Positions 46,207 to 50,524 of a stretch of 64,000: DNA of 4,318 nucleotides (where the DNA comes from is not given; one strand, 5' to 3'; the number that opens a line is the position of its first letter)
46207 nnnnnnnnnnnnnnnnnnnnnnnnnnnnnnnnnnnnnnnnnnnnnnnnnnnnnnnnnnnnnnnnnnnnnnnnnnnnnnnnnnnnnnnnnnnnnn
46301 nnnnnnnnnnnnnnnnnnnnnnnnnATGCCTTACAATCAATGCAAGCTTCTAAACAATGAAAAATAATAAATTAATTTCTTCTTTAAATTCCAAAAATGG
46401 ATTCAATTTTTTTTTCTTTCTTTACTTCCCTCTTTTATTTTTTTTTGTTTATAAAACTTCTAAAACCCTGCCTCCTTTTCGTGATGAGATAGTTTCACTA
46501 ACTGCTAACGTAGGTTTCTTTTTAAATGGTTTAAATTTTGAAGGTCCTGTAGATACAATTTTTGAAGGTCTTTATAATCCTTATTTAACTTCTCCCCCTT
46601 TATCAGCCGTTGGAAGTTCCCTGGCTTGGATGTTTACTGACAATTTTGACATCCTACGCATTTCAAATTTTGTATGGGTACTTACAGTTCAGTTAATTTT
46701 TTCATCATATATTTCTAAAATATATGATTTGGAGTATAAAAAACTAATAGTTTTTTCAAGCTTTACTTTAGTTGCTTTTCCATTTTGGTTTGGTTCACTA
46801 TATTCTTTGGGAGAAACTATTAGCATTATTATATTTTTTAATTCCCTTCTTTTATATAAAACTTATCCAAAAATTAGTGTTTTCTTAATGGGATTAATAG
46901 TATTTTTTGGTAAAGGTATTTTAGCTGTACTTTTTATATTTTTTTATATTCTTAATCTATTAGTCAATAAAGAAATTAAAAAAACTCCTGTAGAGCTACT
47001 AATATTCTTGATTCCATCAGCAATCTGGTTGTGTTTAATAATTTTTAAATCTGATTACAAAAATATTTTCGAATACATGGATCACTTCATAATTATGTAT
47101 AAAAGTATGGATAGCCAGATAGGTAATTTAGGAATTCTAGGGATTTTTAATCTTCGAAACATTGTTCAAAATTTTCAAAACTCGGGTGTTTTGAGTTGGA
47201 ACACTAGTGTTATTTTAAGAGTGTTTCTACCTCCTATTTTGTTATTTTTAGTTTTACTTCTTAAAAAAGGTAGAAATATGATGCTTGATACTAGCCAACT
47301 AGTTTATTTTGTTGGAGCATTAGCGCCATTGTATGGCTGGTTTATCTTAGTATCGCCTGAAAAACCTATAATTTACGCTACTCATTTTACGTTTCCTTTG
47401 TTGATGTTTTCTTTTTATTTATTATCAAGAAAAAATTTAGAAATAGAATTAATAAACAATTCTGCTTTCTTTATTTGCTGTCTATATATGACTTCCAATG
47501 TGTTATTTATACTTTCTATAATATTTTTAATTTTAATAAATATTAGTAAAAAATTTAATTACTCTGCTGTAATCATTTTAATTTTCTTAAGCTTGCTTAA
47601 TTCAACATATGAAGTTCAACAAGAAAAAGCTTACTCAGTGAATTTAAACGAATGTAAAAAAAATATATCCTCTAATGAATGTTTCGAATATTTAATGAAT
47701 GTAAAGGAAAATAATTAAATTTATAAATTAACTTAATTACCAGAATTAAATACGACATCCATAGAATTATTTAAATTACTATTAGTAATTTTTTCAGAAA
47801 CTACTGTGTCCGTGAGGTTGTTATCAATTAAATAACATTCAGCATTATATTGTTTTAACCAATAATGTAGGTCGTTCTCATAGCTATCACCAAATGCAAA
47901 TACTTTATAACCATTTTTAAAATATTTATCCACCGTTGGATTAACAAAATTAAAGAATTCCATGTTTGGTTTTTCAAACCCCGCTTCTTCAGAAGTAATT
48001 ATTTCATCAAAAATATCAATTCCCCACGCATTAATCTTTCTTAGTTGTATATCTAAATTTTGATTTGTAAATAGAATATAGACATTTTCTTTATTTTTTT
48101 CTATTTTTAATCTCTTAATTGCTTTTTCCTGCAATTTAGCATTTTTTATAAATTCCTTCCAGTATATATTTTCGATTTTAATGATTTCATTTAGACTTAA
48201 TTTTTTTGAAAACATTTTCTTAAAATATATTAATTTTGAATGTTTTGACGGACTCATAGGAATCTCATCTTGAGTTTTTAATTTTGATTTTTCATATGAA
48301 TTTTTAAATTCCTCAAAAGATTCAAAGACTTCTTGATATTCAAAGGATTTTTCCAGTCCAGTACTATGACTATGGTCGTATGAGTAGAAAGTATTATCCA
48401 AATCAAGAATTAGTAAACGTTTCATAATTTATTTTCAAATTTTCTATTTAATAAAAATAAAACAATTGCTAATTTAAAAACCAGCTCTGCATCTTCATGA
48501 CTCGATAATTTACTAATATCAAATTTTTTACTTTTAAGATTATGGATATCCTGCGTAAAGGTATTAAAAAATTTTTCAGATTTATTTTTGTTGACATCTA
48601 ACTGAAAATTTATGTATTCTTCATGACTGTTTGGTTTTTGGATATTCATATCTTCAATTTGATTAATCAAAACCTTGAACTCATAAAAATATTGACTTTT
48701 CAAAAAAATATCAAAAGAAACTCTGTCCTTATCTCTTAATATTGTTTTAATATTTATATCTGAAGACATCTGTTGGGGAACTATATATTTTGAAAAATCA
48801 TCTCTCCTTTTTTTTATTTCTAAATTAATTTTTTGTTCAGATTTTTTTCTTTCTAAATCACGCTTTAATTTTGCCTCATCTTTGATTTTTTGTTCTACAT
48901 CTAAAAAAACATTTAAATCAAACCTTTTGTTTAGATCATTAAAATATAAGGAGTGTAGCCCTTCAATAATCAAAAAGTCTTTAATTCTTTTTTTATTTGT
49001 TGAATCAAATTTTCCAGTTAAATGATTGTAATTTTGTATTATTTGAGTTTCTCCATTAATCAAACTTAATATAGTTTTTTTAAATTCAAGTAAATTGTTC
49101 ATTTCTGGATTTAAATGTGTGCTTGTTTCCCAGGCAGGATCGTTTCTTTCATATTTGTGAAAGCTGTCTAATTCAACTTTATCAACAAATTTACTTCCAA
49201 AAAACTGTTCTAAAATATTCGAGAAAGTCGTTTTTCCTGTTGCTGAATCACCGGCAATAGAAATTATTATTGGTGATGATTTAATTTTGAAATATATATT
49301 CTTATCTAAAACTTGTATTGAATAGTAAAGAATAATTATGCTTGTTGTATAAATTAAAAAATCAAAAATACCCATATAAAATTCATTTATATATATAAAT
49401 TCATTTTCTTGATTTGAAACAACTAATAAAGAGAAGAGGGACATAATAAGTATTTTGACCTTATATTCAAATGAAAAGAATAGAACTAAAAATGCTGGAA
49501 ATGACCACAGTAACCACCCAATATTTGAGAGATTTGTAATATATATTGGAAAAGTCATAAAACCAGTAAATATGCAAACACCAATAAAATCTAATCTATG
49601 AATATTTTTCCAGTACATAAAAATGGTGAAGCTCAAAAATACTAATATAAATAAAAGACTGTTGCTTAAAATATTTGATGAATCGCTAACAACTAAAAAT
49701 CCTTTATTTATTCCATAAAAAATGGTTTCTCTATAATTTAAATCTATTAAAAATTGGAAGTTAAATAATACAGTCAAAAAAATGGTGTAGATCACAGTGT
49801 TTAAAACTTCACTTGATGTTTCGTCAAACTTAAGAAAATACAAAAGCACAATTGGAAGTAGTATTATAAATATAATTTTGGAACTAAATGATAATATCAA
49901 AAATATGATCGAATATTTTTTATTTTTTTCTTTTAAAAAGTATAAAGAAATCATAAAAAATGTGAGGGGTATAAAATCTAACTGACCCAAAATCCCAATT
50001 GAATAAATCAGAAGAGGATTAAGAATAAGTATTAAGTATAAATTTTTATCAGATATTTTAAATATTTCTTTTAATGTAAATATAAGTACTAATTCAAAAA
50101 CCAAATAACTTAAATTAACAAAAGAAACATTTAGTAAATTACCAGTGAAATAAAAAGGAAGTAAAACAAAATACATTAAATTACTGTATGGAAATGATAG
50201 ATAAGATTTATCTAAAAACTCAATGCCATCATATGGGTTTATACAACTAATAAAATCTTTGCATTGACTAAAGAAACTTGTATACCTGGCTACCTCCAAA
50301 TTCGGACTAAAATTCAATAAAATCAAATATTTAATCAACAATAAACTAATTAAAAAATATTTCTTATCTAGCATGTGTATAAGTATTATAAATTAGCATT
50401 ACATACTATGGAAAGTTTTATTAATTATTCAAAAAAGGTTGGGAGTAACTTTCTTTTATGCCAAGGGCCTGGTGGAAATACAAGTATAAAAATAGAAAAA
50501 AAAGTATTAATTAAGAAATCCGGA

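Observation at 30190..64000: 34-kb glycan island built around nine large polytopic (GT-C-like) proteins and three polyprenyl-phosphate sugar synthases, with no recognisable Wzx/Wzy/ABC export or initiating transferase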

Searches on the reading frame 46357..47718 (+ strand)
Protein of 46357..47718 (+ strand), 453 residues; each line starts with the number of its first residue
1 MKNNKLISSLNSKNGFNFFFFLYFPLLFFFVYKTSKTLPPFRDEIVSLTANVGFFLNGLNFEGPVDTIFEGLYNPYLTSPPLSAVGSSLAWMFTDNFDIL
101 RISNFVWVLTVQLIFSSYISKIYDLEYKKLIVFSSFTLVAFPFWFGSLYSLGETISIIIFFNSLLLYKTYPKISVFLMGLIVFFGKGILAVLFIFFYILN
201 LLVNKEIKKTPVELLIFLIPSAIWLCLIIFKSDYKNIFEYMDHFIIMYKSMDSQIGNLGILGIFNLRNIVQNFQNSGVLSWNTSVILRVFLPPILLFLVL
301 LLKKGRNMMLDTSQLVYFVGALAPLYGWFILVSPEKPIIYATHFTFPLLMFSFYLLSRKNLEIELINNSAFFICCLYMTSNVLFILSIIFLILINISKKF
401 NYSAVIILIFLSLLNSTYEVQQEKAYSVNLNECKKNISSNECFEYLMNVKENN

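Call 3: search_protein_families(library=pfam, proteins=[window:46357-47718:+], max_evalue=0.1)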
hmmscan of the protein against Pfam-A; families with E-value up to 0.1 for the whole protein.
window:46357-47718:+ (453 aa): 0 families

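Call 8: search_protein_families(library=ncbifam, proteins=[window:46357-47718:+], max_evalue=1)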
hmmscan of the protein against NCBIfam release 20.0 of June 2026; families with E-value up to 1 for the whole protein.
window:46357-47718:+ (453 aa): 0 families

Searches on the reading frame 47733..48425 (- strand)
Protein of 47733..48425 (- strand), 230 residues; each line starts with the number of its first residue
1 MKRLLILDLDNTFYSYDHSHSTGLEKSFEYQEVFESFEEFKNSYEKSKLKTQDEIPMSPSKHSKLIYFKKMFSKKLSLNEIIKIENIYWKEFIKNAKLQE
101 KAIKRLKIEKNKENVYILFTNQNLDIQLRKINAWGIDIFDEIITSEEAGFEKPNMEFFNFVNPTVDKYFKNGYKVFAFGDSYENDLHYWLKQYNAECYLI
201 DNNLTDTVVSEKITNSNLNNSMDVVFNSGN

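Call 6: search_protein_families(library=pfam, proteins=[window:47733-48425:-], max_evalue=0.01)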
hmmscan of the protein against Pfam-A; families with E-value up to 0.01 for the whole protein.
window:47733-48425:- (230 aa): 1 family
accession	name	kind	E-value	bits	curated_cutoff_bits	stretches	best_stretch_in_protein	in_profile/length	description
PF00702.32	Hydrolase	-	4.5e-06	27.6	26.4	1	3-185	2-183/191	haloacid dehalogenase-like hydrolase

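Call 27: search_protein_families(library=ncbifam, proteins=[window:47733-48425:-], max_evalue=0.001)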
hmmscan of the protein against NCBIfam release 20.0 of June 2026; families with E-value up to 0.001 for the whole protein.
window:47733-48425:- (230 aa): 6 families
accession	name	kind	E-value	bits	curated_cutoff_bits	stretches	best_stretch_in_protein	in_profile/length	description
NF053830.1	RUBPPhHalo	equivalog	5e-23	82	330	1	5-185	5-189/234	ribulose-1,5-bisphosphate 5-phosphatase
TIGR02254.1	YjjG_YfnB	equivalog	3.4e-16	59.4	159.9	1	3-186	2-183/223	YjjG family noncanonical pyrimidine nucleotidase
TIGR02253.1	CTE7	subfamily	4.5e-12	46.2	169.75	1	5-159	5-157/221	TIGR02253 family HAD-type hydrolase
NF006976.0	PRK09449.1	equivalog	3.2e-07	30.1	183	1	5-199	6-195/225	pyrimidine 5'-nucleotidase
NF052576.1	PymNtasePynAStpc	equivalog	2.4e-06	27.3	350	1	3-186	4-187/229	pyrimidine 5'-nucleotidase PynA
TIGR02252.1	DREG-2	subfamily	1.5e-05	24.8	155.2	1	4-187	2-192/203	HAD hydrolase, REG-2-like, family IA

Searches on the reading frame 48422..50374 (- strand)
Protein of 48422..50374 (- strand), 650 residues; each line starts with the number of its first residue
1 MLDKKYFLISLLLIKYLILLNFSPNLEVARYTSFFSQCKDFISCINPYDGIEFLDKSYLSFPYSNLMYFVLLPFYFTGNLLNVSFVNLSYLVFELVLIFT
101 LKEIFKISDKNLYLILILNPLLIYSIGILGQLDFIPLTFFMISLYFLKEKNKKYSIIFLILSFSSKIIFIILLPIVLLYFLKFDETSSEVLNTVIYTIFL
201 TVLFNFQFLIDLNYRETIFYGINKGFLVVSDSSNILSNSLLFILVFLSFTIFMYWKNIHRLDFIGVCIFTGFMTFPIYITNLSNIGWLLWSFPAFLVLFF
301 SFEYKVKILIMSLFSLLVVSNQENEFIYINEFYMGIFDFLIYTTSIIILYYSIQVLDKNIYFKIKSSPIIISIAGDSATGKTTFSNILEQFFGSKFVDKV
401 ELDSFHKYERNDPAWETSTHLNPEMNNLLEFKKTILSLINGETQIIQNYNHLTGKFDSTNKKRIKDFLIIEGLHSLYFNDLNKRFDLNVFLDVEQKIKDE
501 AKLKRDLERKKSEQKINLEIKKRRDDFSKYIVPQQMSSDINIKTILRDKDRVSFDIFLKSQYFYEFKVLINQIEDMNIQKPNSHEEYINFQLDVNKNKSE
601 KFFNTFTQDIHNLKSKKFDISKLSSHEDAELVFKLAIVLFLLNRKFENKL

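Call 3: search_protein_families(library=pfam, proteins=[window:48422-50374:-], max_evalue=0.1)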
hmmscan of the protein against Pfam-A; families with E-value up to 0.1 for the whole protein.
window:48422-50374:- (650 aa): 2 families
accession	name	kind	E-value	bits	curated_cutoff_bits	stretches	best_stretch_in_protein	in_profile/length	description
PF00485.24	PRK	-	6.7e-29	101.5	22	1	370-545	1-190/196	Phosphoribulokinase / Uridine kinase family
PF13238.12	AAA_18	-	0.033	15.1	29.4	1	371-517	1-119/128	AAA domain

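Call 8: search_protein_families(library=ncbifam, proteins=[window:48422-50374:-], max_evalue=1)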
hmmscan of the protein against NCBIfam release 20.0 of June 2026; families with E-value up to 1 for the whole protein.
window:48422-50374:- (650 aa): 10 families
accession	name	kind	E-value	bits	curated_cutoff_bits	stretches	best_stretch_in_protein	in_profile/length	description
NF005655.0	PRK07429.1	subfamily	4.5e-44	150.9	236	1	365-545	5-186/326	phosphoribulokinase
NF004018.0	PRK05480.1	equivalog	1e-14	54.5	180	1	366-546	4-189/210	uridine kinase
TIGR00235.1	udk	equivalog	6.4e-12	45.5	220.3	1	367-545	5-188/207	uridine kinase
NF011997.0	PRK15453.1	equivalog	2e-11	43.8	362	1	370-544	7-207/290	phosphoribulokinase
NF006746.0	PRK09270.1-5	subfamily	0.00014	20.8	250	1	365-544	18-207/210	nucleoside/nucleotide kinase family protein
TIGR00152.1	TIGR00152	equivalog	0.0025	17.7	65.55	1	370-398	1-29/188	dephospho-CoA kinase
NF006743.0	PRK09270.1-2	equivalog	0.0032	16.6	227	1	368-409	28-69/217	nucleoside/nucleotide kinase family protein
NF005115.0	PRK06547.1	equivalog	0.0036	16.7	173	1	364-508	11-141/172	hypothetical protein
NF004861.0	PRK06217.1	equivalog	0.029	13.7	203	0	467-529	66-128/183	hypothetical protein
NF003012.0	PRK03839.1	equivalog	0.046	13.7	152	1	370-405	2-37/180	putative kinase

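Call 65: search_protein_families(library=pfam, alignment_id=A4, max_evalue=0.01)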
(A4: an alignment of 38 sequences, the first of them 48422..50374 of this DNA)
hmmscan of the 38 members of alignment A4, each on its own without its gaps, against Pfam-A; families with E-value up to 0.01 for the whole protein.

A. member 1, window:48422-50374:- (650 aa): 1 family
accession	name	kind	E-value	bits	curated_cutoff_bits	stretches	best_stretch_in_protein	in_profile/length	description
PF00485.24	PRK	-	6.7e-29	101.5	22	1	370-545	1-190/196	Phosphoribulokinase / Uridine kinase family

B. families by the number of members that match (of 38 scanned): 17 families
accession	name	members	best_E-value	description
PF00485.24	PRK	29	1.5e-40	Phosphoribulokinase / Uridine kinase family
PF09594.16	GT87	15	9.1e-08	Glycosyltransferase family 87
PF05208.19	ALG3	9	1.1e-06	ALG3 protein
PF13238.12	AAA_18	5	8.4e-05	AAA domain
PF06414.18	Zeta_toxin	4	0.00021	Zeta toxin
PF13555.12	AAA_29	2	0.0044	P-loop containing region of AAA domain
PF00005.33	ABC_tran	2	0.0053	ABC transporter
PF04138.20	GtrA_DPMS_TM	1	4.2e-24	GtrA/DPMS, transmembrane domain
PF05007.19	Mannosyl_trans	1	0.00019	Mannosyltransferase (PIG-M)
PF18916.5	Lycopene_cyc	1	0.003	Lycopene cyclase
PF03193.22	RsgA_GTPase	1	0.0031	RsgA GTPase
PF13476.12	AAA_23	1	0.0035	AAA domain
PF01762.27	Galactosyl_T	1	0.0036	Galactosyltransferase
PF01121.26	CoaE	1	0.0065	Dephospho-CoA kinase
PF07693.20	KAP_NTPase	1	0.0072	KAP family P-loop domain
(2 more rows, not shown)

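Call 84: search_solved_structures(query=A4, max_evalue=1)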
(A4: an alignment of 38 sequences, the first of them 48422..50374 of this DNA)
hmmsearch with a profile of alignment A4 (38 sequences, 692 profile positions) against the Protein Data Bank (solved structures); distinct sequences matched with E-value up to 1: 33.
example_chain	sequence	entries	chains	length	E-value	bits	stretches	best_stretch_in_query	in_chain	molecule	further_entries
6hzk_A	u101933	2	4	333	2.9e-59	204.3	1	402-598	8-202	Phosphoribulokinase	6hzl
6kev_A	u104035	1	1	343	3.1e-59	204.2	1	402-598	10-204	Phosphoribulokinase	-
6gve_J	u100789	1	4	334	6.6e-59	203.1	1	402-589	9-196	Phosphoribulokinase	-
9qko_B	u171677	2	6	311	1.3e-57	198.8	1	398-656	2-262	cyanobacteria specific phoshoribulokinase from Hyella disjuncta PCC 6712 | cyanobacteria specific phosphoribulokinase from Chroococcidiopsis PCC 6712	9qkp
9qkn_A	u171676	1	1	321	2e-57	198.2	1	398-659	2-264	Uridine kinase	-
5b3f_A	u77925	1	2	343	2.6e-50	174.7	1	402-608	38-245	Phosphoribulokinase/uridine kinase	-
6h7h_A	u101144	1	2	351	1.6e-45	158.9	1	424-607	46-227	Phosphoribulokinase, chloroplastic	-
6kez_I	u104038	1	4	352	2e-45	158.5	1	424-607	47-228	Phosphoribulokinase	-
6kew_A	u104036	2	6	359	2.9e-45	158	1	424-607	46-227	Phosphoribulokinase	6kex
6h7g_A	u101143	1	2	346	2e-44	155.2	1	424-604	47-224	Phosphoribulokinase, chloroplastic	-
3w8r_A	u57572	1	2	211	7.5e-22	80.6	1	400-578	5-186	Uridine kinase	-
3asy_A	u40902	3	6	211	1e-21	80.2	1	400-578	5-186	Uridine kinase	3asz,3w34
2jeo_A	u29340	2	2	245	3e-20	75.3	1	391-576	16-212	URIDINE-CYTIDINE KINASE 1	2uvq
6pwz_A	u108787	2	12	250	9.4e-20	73.7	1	400-577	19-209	Uridine-cytidine kinase 2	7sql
1udw_A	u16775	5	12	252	9.6e-20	73.6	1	400-577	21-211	Uridine-cytidine kinase 2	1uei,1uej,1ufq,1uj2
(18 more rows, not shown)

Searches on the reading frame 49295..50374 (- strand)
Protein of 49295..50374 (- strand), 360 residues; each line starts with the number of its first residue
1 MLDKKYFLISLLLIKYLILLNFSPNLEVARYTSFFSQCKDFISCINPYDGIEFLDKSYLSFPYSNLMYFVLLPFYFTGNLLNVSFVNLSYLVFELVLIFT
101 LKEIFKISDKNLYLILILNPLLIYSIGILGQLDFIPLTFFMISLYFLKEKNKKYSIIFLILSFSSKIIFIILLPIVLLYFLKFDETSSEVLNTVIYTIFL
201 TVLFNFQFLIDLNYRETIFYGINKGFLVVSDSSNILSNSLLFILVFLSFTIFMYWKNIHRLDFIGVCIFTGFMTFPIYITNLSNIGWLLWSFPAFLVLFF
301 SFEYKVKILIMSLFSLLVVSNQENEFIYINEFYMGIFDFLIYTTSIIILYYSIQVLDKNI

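Call 63: search_protein_representatives(protein=window:49295-50374:-)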
Query: 360 residues. Proteins with E-value up to 0.001 (for the whole library): 146; up to 1e-10: 9; up to 1e-30: 4. The best 146 are listed.
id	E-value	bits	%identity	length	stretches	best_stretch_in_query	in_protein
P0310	5.6e-140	483.2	65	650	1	1-359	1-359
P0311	3.4e-53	197.8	40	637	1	9-359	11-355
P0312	3.5e-45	171.4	61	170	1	13-171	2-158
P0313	1.7e-38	149.5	66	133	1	1-114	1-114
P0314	8.0e-22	94.6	44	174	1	193-345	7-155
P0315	7.0e-19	84.9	72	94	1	95-159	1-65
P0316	2.5e-14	70.0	71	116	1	1-55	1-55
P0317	1.5e-12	64.1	58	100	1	1-57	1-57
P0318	1.0e-10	58.1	27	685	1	5-319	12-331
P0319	3.0e-10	56.6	28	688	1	60-319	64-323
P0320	5.0e-10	55.8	25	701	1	6-327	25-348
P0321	1.3e-09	54.4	26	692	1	2-347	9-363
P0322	1.5e-09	54.2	27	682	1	7-355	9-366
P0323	2.2e-09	53.7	73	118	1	316-360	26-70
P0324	2.5e-09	53.5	26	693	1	5-336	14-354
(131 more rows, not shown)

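Call 78: find_encoding_contigs(protein=P0318, flank=8000, max_places=3)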
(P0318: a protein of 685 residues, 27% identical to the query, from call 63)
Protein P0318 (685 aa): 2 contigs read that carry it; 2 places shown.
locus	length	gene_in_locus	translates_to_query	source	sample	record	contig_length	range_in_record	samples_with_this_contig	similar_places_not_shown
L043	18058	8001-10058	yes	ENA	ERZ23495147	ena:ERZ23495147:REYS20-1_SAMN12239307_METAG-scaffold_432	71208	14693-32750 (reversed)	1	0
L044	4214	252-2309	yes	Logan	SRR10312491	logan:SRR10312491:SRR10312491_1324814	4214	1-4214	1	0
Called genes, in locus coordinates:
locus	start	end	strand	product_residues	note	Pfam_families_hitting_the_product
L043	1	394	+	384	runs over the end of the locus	PF13692:Glyco_trans_1_4, PF13524:Glyco_trans_1_2, PF00534:Glycos_transf_1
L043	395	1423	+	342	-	PF00534:Glycos_transf_1 (weak)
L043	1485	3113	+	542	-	-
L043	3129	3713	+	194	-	-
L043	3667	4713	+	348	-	PF00596:Aldolase_II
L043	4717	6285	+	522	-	PF00483:NTP_transferase, PF01128:IspD (faint), PF12804:NTP_transf_3 (weak)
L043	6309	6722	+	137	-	PF04138:GtrA_DPMS_TM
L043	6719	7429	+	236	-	PF00535:Glycos_transf_2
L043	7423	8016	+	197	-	-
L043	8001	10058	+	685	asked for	PF09594:GT87 (faint)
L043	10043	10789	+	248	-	PF00702:Hydrolase, PF13419:HAD_2, PF13242:Hydrolase_like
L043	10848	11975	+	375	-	PF13439:Glyco_transf_4 (weak), PF00534:Glycos_transf_1, PF13692:Glyco_trans_1_4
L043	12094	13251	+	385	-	-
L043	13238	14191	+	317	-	PF01209:Ubie_methyltran, PF13489:Methyltransf_23 (weak), PF13649:Methyltransf_25, PF13847:Methyltransf_31, PF08241:Methyltransf_11, PF08242:Methyltransf_12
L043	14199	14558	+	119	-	PF00892:EamA (weak)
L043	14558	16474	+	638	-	PF13522:GATase_6, PF13537:GATase_7, PF00733:Asn_synthase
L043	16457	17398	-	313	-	PF00535:Glycos_transf_2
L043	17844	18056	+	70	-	-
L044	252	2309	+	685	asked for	PF09594:GT87 (faint)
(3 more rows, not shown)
